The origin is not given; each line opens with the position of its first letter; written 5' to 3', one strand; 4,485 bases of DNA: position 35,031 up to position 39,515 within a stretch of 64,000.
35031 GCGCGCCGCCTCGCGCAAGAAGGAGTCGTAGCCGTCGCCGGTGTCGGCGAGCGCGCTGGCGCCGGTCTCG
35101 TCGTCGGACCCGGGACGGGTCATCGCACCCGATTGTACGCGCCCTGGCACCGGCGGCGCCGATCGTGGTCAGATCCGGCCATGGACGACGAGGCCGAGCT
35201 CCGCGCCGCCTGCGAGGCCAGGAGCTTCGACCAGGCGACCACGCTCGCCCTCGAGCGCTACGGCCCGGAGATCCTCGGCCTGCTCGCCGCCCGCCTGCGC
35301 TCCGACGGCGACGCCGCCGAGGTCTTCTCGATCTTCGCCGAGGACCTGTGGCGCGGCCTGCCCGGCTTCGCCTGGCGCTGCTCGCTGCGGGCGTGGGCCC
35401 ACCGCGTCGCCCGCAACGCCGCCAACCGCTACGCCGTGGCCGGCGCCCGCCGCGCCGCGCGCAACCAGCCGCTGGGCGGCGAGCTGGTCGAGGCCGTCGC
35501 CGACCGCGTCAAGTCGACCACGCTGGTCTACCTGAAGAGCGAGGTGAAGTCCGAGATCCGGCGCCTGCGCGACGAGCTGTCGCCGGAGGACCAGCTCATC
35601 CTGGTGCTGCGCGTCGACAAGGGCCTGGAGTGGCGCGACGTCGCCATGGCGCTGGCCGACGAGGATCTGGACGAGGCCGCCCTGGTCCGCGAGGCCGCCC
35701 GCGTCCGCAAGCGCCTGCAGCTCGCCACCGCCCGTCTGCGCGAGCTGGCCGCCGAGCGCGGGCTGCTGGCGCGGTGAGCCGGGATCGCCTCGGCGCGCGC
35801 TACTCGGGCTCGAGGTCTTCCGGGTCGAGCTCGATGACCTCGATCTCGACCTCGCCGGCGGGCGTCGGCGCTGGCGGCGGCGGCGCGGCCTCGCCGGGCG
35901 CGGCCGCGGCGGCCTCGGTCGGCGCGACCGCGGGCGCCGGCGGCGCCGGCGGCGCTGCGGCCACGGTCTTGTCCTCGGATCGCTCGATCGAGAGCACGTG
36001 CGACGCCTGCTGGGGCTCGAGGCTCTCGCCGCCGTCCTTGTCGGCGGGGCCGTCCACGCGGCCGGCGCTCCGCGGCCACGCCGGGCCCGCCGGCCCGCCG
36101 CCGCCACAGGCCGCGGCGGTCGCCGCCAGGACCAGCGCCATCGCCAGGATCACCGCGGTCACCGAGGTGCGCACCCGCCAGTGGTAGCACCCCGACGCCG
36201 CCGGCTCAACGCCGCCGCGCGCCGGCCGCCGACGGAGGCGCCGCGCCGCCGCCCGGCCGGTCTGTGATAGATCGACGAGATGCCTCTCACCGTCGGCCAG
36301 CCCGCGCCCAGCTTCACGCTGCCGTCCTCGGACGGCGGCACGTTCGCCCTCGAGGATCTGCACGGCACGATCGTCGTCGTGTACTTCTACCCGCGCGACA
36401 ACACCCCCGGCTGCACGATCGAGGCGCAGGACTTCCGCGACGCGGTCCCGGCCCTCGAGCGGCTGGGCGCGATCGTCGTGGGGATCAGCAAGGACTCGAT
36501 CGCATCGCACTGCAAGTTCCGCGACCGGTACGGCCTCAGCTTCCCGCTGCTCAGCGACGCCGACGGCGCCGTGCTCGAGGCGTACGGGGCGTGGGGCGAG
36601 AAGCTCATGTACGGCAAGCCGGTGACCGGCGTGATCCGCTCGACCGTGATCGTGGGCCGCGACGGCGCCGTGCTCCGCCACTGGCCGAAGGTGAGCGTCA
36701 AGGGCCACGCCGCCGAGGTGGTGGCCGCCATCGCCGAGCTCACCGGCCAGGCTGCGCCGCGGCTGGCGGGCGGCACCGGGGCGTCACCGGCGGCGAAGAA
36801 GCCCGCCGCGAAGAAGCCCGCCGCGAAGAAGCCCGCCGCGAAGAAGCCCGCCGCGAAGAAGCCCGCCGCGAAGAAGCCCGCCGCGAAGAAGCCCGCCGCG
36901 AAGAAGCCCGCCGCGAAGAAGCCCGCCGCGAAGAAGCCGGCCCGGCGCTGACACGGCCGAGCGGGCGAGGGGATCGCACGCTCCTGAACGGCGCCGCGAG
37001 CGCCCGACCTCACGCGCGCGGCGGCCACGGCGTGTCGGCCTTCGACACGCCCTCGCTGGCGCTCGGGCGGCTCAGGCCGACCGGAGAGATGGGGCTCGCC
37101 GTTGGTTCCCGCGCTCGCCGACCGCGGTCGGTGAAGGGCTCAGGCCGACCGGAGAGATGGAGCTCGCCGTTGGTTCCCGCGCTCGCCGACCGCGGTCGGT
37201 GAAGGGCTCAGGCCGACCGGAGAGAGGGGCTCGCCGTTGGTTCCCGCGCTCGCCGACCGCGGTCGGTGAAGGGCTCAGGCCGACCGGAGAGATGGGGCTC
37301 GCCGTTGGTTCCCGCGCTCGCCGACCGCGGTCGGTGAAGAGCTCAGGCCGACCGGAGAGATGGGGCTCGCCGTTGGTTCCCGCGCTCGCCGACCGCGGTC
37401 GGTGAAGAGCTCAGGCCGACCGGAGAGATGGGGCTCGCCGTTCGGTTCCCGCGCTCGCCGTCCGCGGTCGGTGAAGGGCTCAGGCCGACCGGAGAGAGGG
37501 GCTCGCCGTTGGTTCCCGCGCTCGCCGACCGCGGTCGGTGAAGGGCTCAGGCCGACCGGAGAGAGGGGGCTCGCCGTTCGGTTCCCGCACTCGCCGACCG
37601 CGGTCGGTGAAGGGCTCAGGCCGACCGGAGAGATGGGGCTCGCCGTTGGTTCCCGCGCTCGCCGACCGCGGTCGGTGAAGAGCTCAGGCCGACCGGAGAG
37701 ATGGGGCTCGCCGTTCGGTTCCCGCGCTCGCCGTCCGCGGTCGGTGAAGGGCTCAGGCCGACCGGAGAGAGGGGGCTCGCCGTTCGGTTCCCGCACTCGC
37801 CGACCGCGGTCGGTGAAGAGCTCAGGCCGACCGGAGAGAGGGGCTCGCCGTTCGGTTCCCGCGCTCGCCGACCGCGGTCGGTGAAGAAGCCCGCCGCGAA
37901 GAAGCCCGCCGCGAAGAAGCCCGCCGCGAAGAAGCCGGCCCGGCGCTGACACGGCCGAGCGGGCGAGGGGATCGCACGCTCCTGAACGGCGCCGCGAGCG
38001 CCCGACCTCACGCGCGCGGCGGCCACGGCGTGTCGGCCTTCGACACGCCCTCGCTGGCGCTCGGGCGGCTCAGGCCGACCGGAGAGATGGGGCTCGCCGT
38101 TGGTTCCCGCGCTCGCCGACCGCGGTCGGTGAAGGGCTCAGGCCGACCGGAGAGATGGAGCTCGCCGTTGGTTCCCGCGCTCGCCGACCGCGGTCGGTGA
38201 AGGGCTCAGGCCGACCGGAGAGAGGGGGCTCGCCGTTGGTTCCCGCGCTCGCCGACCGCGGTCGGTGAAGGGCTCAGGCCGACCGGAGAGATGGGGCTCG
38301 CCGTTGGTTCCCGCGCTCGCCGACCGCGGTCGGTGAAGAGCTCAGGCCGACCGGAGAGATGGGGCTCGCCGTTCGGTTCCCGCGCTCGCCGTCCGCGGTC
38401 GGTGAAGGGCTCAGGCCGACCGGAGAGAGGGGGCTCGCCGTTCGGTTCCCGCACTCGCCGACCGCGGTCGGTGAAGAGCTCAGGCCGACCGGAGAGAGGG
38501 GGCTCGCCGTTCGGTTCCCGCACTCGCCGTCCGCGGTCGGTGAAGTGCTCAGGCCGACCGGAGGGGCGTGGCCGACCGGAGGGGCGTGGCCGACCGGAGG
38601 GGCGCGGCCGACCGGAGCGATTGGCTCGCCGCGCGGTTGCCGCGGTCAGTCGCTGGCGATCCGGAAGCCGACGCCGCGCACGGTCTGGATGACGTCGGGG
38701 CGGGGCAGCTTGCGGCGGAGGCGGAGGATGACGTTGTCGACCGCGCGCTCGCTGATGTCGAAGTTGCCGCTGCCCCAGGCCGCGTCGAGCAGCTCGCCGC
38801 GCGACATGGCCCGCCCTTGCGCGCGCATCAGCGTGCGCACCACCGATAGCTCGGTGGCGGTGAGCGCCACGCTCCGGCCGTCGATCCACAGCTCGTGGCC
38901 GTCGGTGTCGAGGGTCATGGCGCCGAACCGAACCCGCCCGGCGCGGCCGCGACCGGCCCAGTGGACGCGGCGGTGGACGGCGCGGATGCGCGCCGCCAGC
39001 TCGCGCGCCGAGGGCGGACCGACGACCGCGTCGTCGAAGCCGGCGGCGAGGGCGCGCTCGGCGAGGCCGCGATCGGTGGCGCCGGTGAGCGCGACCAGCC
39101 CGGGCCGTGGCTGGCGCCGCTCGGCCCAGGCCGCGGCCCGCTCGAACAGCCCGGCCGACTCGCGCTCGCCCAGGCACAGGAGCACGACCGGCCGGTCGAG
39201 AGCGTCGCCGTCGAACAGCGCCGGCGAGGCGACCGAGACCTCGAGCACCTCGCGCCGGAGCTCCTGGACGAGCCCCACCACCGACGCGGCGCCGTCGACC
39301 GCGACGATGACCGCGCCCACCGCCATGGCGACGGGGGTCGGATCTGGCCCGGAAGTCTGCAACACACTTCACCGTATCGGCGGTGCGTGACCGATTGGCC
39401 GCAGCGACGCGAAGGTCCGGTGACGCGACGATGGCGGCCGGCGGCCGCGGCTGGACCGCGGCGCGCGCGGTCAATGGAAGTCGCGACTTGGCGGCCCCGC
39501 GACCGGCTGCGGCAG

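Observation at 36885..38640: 68-bp hairpin-containing tandem repeat in two arrays created by segmental duplication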

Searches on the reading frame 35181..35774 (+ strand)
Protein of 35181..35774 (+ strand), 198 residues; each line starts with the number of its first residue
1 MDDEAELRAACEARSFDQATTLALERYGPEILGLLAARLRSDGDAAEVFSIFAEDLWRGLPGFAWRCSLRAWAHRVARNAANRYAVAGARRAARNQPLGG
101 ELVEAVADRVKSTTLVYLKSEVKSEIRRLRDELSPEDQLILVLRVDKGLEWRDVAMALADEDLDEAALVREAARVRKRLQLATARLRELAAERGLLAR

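Call 37: find_encoding_contigs(protein=window:35181-35774:+, flank=6000, max_places=10)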
Protein seq(198 aa) (198 aa): 22 contigs read that carry it; 10 places shown.
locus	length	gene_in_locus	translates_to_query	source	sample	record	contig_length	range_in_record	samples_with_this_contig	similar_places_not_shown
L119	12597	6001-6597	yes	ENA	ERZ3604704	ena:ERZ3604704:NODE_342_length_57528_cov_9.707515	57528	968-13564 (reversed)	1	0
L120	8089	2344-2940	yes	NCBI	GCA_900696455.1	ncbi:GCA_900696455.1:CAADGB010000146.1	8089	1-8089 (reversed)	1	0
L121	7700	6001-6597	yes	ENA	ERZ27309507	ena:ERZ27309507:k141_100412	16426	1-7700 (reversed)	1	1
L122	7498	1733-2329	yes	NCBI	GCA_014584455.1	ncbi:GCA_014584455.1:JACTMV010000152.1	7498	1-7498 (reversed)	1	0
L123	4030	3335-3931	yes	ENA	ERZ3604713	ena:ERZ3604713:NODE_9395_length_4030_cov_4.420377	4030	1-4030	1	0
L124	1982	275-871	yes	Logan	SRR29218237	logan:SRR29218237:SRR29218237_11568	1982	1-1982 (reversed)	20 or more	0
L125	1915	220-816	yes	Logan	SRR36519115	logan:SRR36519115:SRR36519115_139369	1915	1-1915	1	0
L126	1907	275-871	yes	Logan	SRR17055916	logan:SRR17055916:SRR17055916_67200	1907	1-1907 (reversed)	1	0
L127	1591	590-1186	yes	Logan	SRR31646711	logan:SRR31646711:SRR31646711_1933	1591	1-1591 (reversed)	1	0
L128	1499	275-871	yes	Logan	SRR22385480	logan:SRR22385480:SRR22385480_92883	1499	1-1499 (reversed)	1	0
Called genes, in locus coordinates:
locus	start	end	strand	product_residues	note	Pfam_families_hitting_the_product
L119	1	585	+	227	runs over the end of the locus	-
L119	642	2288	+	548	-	PF00773:RNB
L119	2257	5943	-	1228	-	PF00069:Pkinase, PF07714:PK_Tyr_Ser-Thr, PF13191:AAA_16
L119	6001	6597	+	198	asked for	PF04542:Sigma70_r2 (weak)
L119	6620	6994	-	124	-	-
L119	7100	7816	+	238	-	PF00578:AhpC-TSA, PF08534:Redoxin, PF02095:Extensin_1 (weak), PF07382:HC2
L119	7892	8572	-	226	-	PF00486:Trans_reg_C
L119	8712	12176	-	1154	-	PF02811:PHP, PF07733:DNA_pol3_alpha, PF17657:DNA_pol3_finger, PF14579:HHH_6, PF01336:tRNA_anti-codon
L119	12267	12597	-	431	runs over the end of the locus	?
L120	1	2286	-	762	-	?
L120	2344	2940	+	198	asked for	PF04542:Sigma70_r2 (weak)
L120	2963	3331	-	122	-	-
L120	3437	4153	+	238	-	PF00578:AhpC-TSA, PF08534:Redoxin, PF02095:Extensin_1 (weak), PF07382:HC2 (weak)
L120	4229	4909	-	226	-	PF00486:Trans_reg_C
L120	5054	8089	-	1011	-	?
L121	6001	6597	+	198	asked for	PF04542:Sigma70_r2 (weak)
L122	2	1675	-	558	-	?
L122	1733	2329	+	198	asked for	PF04542:Sigma70_r2 (weak)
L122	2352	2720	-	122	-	-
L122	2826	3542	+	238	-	PF00578:AhpC-TSA, PF08534:Redoxin, PF02095:Extensin_1 (weak), PF07382:HC2 (weak)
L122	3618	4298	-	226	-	PF00486:Trans_reg_C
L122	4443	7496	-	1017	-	?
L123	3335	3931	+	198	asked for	PF04542:Sigma70_r2 (weak)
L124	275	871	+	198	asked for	PF04542:Sigma70_r2 (weak)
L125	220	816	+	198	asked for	PF04542:Sigma70_r2 (weak)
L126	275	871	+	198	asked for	PF04542:Sigma70_r2 (weak)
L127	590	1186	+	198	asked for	PF04542:Sigma70_r2 (weak)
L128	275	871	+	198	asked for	PF04542:Sigma70_r2 (weak)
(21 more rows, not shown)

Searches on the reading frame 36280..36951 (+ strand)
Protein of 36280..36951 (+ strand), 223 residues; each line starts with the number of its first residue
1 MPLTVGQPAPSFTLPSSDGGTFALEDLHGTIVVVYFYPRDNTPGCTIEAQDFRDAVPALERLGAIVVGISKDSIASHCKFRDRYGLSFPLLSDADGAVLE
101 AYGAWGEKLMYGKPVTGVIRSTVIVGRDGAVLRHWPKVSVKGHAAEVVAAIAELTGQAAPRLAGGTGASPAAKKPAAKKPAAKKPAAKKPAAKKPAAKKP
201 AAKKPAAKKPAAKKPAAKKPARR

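Call 31: find_encoding_contigs(protein=window:36280-36951:+, flank=6000, max_places=8)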
Protein window:36280-36951:+ (223 aa): no gene with exactly this product is on record in the collection.

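Call 52: search_protein_families(library=pfam, proteins=[window:36280-36951:+], max_evalue=0.01)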
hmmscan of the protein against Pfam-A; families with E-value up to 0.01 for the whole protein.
window:36280-36951:+ (223 aa): 4 families
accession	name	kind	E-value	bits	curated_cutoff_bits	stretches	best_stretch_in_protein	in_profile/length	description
PF00578.27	AhpC-TSA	-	4.3e-36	124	26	1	5-131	1-121/124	AhpC/TSA family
PF08534.16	Redoxin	-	5.5e-18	65.6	26.6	1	5-132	2-129/148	Redoxin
PF07382.16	HC2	-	1.6e-09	38.6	40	1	171-219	4-52/194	Histone H1-like nucleoprotein HC2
PF02095.21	Extensin_1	-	7.6e-05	23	105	1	173-220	82-129/171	Extensin-like protein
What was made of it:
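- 36280..36951 (+): bcp (peroxiredoxin) CDS, 223 aa, with a histone-H1-like AKKPA tail. Pfam AhpC-TSA 4e-36 and Redoxin; HC2-like tail below cutoff (call 52).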

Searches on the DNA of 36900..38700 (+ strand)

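Call 49: search_rna_families(source=window, start=36900, end=38700, threshold=evalue, max_evalue=1)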
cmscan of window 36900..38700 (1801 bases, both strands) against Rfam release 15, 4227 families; matches with E-value up to 1: 0.
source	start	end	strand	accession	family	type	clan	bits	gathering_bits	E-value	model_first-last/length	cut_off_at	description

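Call 55: search_dna_similar(query=window:36960-37210:+, collection=plasmids, mode=distant, max_evalue=0.001, max_rows=15)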
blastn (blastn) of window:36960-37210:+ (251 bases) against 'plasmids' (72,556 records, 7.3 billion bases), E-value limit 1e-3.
No match.
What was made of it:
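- Tried and rejected: Plasmid collection blastn: no match (call 55).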

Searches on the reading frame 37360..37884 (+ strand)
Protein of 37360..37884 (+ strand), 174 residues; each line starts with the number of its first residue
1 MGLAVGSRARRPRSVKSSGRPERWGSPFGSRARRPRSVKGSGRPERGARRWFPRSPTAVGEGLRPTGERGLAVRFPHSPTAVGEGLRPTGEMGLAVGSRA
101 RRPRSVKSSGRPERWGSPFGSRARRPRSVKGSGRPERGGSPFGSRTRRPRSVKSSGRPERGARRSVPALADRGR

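Call 52: search_protein_families(library=pfam, proteins=[window:37360-37884:+], max_evalue=0.01)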
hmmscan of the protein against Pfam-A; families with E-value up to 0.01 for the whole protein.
window:37360-37884:+ (174 aa): 0 families

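Call 61: find_homologous_proteins(query=window:37360-37884:+, max_evalue=0.001)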
Query window:37360-37884:+ (174 aa): 4 proteins with E <= 0.001 among 8000 candidates.
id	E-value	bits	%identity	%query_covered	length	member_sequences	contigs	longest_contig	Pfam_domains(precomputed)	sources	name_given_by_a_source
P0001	5.7e-35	139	46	71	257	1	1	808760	-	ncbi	-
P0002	2.4e-14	72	79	35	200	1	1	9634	-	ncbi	-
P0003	2.8e-14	71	64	26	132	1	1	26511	-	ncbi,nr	ncbi:MAG: hypothetical protein KJZ91_24765, partial [Myxococcales bacterium]|nr:hypothetical protein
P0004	7.8e-11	60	37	90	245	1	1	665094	-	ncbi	-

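Call 62: find_encoding_contigs(protein=P0001, flank=4000, max_places=3)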
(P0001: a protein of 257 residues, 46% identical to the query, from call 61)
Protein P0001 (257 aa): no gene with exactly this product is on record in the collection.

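Call 63: find_encoding_contigs(protein=P0004, flank=4000, max_places=3)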
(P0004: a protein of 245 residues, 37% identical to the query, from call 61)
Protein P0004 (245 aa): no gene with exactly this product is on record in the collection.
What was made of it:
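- Tried and rejected: Contexts of the diverged array proteins P0001 and P0004 could not be fetched (calls 62, 63).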

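Call 65: list_cluster_members(proteins=[P0001, P0004, P0003])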
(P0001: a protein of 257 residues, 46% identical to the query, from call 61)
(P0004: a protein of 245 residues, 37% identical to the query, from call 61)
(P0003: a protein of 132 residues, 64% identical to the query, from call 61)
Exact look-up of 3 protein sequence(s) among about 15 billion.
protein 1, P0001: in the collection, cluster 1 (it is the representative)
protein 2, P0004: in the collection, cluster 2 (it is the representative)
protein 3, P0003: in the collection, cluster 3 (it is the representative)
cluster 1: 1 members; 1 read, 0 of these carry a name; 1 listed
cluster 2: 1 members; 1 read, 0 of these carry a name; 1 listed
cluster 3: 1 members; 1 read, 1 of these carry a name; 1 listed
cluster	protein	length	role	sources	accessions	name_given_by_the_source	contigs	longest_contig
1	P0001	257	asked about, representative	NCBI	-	-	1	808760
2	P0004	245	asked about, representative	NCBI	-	-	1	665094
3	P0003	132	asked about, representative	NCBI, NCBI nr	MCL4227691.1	MAG: hypothetical protein KJZ91_24765, partial [Myxococcales bacterium] | hypothetical protein [Myxococcales bacterium]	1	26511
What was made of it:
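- Gene callers have annotated such ORFs elsewhere (MCL4227691.1; calls 61, 65).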

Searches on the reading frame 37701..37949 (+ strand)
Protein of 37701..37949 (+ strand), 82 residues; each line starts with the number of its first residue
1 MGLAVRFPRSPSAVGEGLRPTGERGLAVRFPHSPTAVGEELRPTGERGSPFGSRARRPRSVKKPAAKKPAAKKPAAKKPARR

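Call 40: find_encoding_contigs(protein=window:37701-37949:+, flank=3000, max_places=6)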
Protein window:37701-37949:+ (82 aa): no gene with exactly this product is on record in the collection.

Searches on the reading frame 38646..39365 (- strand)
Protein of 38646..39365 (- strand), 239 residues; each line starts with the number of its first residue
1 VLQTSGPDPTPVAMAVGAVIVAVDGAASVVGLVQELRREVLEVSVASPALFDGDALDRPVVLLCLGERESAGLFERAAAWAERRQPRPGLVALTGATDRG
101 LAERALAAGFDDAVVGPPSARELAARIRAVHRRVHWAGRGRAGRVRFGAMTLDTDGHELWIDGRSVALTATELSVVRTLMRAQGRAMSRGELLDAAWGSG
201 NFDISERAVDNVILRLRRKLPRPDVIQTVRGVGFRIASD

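Call 30: find_encoding_contigs(protein=window:38646-39365:-, flank=6000, max_places=8)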
Protein window:38646-39365:- (239 aa): no gene with exactly this product is on record in the collection.
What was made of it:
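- Tried and rejected: Exact look-ups of Bcp and of the regulator with the GTG start failed (calls 30, 31).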

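Call 32: find_encoding_contigs(protein=window:38646-39326:-, flank=6000, max_places=8)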
Protein window:38646-39326:- (226 aa): 6 contigs read that carry it; 6 places shown.
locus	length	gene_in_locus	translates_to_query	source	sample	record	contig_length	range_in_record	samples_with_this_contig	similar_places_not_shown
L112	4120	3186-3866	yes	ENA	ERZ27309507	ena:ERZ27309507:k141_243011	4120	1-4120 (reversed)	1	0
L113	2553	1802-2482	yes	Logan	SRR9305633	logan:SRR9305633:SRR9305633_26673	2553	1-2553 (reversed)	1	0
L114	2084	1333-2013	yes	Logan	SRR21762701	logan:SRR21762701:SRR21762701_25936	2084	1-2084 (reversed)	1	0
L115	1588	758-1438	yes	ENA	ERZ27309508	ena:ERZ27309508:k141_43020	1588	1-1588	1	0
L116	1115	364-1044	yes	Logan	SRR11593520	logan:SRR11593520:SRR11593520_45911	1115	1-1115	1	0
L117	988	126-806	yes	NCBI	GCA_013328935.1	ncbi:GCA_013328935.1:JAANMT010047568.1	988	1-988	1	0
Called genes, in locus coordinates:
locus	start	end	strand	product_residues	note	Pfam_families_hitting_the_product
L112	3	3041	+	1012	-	?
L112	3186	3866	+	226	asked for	PF00486:Trans_reg_C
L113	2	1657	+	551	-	?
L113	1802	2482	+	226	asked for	PF00486:Trans_reg_C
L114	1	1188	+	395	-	?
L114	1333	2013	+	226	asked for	PF00486:Trans_reg_C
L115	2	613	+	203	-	?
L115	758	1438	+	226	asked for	PF00486:Trans_reg_C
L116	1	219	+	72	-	?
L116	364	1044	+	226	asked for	PF00486:Trans_reg_C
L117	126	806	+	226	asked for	PF00486:Trans_reg_C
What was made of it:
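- Tried and rejected: The ATG-start regulator worked (call 32).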

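Call 52: search_protein_families(library=pfam, proteins=[window:38646-39326:-], max_evalue=0.01)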
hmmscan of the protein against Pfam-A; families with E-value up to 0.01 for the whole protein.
window:38646-39326:- (226 aa): 1 family
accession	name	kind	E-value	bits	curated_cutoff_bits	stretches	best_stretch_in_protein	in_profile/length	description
PF00486.34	Trans_reg_C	-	1.6e-18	66.9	26.2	1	150-223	1-77/77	Transcriptional regulatory protein, C terminal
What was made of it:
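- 38646..39326 (-): OmpR-type response-regulator-like gene (226 aa), convergent with bcp. Pfam Trans_reg_C 1.6e-18 (call 52).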
